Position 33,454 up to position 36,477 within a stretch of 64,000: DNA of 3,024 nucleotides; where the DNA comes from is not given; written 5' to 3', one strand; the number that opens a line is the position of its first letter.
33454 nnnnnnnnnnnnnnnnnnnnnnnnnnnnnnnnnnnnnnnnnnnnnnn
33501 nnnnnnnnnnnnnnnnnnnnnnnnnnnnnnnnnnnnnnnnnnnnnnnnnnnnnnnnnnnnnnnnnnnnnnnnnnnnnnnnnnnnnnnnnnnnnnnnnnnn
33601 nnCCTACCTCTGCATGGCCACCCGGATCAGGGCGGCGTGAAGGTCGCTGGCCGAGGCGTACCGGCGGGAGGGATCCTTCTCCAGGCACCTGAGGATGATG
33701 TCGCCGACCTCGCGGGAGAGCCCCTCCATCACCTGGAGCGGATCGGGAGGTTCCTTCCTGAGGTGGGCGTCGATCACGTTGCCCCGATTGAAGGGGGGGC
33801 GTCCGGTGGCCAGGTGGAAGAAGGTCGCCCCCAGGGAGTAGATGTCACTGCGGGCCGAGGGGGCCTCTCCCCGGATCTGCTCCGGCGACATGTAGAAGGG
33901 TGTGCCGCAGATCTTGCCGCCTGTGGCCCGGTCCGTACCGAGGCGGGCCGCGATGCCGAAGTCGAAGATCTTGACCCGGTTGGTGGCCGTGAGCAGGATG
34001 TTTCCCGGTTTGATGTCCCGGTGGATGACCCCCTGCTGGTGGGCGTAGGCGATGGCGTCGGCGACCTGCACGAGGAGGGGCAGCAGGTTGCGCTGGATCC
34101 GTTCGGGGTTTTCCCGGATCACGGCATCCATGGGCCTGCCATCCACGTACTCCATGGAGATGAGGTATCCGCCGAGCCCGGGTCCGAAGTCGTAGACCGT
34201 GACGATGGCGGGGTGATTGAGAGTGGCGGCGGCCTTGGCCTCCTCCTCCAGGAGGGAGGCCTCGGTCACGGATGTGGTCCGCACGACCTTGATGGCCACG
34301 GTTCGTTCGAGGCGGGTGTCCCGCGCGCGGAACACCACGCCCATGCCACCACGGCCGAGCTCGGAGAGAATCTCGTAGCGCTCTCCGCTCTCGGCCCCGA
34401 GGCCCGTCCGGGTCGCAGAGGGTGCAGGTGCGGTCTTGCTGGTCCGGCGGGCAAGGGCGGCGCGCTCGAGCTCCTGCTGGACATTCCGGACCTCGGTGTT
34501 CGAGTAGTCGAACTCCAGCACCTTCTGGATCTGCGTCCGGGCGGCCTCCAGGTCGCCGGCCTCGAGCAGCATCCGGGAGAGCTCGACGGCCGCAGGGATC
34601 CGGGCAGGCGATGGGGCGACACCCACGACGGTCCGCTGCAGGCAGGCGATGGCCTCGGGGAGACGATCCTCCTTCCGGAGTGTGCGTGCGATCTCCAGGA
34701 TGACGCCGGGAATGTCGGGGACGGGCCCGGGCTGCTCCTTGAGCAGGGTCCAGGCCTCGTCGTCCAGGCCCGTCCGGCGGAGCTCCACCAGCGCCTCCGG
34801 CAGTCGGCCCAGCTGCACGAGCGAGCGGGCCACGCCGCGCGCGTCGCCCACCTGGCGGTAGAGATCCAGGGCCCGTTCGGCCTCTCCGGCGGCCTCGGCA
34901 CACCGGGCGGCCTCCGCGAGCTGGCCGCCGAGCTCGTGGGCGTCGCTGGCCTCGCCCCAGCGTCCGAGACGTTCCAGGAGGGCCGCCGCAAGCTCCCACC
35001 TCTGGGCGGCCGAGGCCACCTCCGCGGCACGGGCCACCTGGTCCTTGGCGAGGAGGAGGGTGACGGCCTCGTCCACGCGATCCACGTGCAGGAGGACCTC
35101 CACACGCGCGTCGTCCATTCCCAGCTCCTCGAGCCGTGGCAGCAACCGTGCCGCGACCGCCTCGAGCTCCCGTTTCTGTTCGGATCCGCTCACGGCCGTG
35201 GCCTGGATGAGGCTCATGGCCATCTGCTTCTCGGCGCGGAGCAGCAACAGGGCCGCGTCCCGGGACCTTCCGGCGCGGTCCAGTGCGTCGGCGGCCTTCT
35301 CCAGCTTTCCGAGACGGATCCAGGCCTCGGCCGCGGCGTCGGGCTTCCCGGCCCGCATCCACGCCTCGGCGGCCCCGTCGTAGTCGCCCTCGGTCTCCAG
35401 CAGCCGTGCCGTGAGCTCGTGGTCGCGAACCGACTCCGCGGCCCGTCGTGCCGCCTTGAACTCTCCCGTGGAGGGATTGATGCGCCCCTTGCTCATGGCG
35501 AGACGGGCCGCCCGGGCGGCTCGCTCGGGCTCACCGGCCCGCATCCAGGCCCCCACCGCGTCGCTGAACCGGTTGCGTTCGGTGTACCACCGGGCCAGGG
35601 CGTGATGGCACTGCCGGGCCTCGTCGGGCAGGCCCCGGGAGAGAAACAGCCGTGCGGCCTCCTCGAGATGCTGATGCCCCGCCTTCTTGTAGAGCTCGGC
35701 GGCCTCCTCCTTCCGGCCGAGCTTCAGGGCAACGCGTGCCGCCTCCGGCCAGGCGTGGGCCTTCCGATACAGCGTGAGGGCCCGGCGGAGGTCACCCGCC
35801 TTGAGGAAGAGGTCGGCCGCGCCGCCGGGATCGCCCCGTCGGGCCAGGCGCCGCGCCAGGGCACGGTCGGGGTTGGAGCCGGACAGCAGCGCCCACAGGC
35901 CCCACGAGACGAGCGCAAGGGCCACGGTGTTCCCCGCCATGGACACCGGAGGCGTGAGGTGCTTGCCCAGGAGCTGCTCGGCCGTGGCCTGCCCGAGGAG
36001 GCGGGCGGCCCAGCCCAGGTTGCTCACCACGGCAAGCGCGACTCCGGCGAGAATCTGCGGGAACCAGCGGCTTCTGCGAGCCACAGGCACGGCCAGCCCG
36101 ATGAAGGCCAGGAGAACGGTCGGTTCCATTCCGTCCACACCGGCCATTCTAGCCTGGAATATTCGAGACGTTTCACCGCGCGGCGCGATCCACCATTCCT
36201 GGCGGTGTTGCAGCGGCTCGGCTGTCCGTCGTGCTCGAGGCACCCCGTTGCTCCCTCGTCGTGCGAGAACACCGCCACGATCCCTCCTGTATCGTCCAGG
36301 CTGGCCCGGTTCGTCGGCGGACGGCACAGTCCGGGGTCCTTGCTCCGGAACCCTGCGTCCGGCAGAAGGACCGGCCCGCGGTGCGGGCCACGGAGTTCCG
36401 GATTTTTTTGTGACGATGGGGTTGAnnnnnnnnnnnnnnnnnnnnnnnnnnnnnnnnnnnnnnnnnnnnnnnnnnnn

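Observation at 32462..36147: Ser/Thr kinase translationally abutted to a compact exosortase and a partner membrane protein, with no sorting-signal cargo nearby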

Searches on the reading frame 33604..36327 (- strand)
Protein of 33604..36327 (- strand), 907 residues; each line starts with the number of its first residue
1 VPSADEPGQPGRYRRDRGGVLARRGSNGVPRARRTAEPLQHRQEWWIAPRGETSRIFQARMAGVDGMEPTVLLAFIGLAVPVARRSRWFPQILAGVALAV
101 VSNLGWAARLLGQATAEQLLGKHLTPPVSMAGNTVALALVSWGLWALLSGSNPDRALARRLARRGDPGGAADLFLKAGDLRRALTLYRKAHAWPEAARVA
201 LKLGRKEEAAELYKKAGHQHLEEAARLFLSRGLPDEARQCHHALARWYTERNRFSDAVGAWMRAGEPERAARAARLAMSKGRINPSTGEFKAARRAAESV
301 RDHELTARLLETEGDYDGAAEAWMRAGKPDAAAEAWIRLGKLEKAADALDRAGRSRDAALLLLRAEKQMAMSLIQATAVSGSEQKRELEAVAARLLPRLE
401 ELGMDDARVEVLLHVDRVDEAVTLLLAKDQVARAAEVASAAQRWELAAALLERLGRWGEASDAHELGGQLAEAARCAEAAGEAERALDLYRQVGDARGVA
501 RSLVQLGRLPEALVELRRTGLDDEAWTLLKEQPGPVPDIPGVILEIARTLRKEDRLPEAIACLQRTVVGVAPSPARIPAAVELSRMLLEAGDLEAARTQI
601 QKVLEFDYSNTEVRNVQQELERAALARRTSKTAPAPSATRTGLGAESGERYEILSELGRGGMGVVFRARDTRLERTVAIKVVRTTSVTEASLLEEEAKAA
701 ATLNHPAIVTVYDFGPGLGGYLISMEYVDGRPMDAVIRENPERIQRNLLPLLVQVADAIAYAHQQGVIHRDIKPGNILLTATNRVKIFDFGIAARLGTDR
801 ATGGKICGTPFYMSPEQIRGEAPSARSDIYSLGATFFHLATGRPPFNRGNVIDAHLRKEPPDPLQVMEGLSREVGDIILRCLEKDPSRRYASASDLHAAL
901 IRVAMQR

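Call 3: search_protein_families(library=ncbifam, proteins=[window:33604-36327:-], max_evalue=1)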
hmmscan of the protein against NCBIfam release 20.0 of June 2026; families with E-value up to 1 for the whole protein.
window:33604-36327:- (907 aa): 24 families
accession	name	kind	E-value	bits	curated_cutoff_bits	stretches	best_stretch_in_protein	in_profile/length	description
NF033483.0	PknB_PASTA_kin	equivalog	4.7e-83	280.1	450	1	648-904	6-269/563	Stk1 family PASTA domain-containing Ser/Thr kinase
NF052427.1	StpK7MSMEG_1200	equivalog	2e-49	168.6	900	1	650-902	8-267/601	serine/threonine protein kinase StpK7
NF047741.1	antiphage_MADS6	equivalog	2.4e-45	155.2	460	2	597-764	432-609/612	methylation-associated defense system protein kinase MAD6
TIGR03903.1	TOMM_kin_cyc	equivalog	2.2e-38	131.8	705.75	1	675-898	4-242/1267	TOMM system kinase/cyclase fusion protein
NF009651.0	PRK13184.1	equivalog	1e-36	126.3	839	1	649-900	2-287/932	serine/threonine-protein kinase PknD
NF033442.0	BREX_PglW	equivalog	7.6e-32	110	990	2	733-903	298-486/1391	BREX system serine/threonine kinase PglW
NF053615.1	SerThrKinAfsKStmc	equivalog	4.8e-30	104.9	1300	1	651-900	15-264/809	protein serine/threonine kinase AfsK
NF038150.1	lanthi_synth_IV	equivalog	9.9e-30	103.5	650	1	642-902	182-455/851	class IV lanthionine synthetase LanL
NF038151.1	lanthi_synth_III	equivalog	1.4e-15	56.8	575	1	645-840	216-423/833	class III lanthionine synthetase LanKC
NF058632.1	SerThrKinPrkT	equivalog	8.4e-13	48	280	1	647-794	19-166/322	serine/threonine protein kinase PrkT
NF043056.1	T4SS_LegK1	equivalog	2.3e-11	43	550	1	764-833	207-277/516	Dot/Icm T4SS effector kinase LegK1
TIGR03724.2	arch_bud32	equivalog_domain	6.2e-09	35.6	125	1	684-796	38-134/193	KEOPS complex kinase/ATPase Bud32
NF011463.0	PRK14879.1-4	equivalog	5.2e-08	32.6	188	1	663-794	40-161/237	Kae1-associated kinase Bud32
NF011460.0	PRK14879.1-1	equivalog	9.2e-08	31.5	199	1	679-795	51-159/232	Kae1-associated kinase Bud32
TIGR01982.1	UbiB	equivalog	4.1e-06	25.6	487.55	1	719-799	230-309/436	2-polyprenylphenol 6-hydroxylase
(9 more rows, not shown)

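Call 4: search_protein_families(library=pfam, proteins=[window:33604-36327:-], max_evalue=1)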
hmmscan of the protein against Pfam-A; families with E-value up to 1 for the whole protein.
window:33604-36327:- (907 aa): 26 families (the best 25 are shown)
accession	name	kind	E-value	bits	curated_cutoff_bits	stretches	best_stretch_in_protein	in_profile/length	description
PF00069.31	Pkinase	-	6.9e-50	170.3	31.7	1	651-893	1-255/263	Protein kinase domain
PF07714.23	PK_Tyr_Ser-Thr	-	1.9e-33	116.3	23.1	1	653-890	3-249/258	Protein tyrosine and serine/threonine kinase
PF07719.23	TPR_2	-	7.4e-08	32.4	27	1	197-216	8-27/34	Tetratricopeptide repeat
PF03109.22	ABC1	-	4.8e-07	29.6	22.9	1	722-798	144-219/244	ABC1 atypical kinase-like domain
PF13424.12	TPR_12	-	9.1e-07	29.4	30.1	2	545-606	8-74/77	Tetratricopeptide repeat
PF23774.1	TPR_GEMI5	-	9.8e-07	29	33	1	156-239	75-165/209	GEMI5 TPR domain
PF14559.12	TPR_19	-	2e-06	28.5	25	1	574-619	22-67/68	Tetratricopeptide repeat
PF00637.26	Clathrin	-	1.4e-05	25.3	29.6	1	393-452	74-133/143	Region in Clathrin and VPS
PF25295.1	TPR_IFT122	-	2.7e-05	24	75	1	158-258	196-299/381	IFT122, TPR domain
PF13414.12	TPR_11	-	3.6e-05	23.8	26.8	0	586-612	3-29/42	TPR repeat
PF14938.12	SNAP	-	5.8e-05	23.1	25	1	170-323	34-178/282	Soluble NSF attachment protein, SNAP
PF13428.12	TPR_14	-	0.00034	21.5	23.5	2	170-205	7-43/44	Tetratricopeptide repeat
PF24762.1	TPR_IF140-IFT172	-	0.00046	19.4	26.8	0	410-507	346-443/486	IF140/IFT172 TPR domain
PF17667.7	Pkinase_fungal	-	0.00048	19.4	24.1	1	751-831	288-378/387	Fungal protein kinase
PF22860.2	DUF7017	-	0.0019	18.6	27.5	1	557-622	51-114/141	Domain of unknown function (DUF7017)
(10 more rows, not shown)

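Call 73: search_solved_structures(query=window:33604-36147:-, max_evalue=1e-20)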
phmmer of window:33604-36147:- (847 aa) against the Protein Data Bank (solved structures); distinct sequences matched with E-value up to 1e-20: 453 (the best 60 are shown).
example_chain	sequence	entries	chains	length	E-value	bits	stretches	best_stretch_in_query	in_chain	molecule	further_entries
1o6y_A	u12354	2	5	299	5.2e-57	197.2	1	585-843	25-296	SERINE/THREONINE-PROTEIN KINASE PKNB | Probable serine/threonine-protein kinase pknB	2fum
5u94_A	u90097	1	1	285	6.4e-57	196.9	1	587-843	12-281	Serine/threonine-protein kinase PknB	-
6b2p_A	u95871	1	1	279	7.5e-57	196.6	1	588-843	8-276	Serine/threonine-protein kinase PknB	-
1mru_A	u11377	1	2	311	9.5e-57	196.3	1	588-843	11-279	Probable serine/threonine-protein kinase pknB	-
6i2p_A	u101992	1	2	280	6.7e-56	193.5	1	588-843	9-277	Serine/threonine-protein kinase PknB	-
3f69_A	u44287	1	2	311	9.1e-56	193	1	588-843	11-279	Serine/threonine-protein kinase pknB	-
3orm_A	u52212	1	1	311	1.2e-55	192.7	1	588-843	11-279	Serine/threonine protein kinase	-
3ori_A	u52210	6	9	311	1.2e-55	192.6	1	588-843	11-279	Serine/threonine protein kinase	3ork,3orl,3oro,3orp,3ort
3f61_A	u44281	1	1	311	1.4e-55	192.4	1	588-843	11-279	Serine/threonine-protein kinase pknB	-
9tmq_A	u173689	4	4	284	1.4e-44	156.1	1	584-840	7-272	Serine/threonine-protein kinase PknA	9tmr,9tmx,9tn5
4ow8_A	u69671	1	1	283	1.5e-44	155.9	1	585-840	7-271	Serine/threonine-protein kinase PknA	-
6b2q_A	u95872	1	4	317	1.8e-44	155.7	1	584-840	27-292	Serine/threonine-protein kinase PknA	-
4x3f_A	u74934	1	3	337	2.2e-44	155.4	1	584-840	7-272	Serine/threonine-protein kinase PknA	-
9ruk_A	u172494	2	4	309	2.7e-42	148.5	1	588-840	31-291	Serine/threonine-protein kinase StkP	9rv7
9ru3_A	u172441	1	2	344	4.2e-42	147.9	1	588-840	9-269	Serine/threonine-protein kinase StkP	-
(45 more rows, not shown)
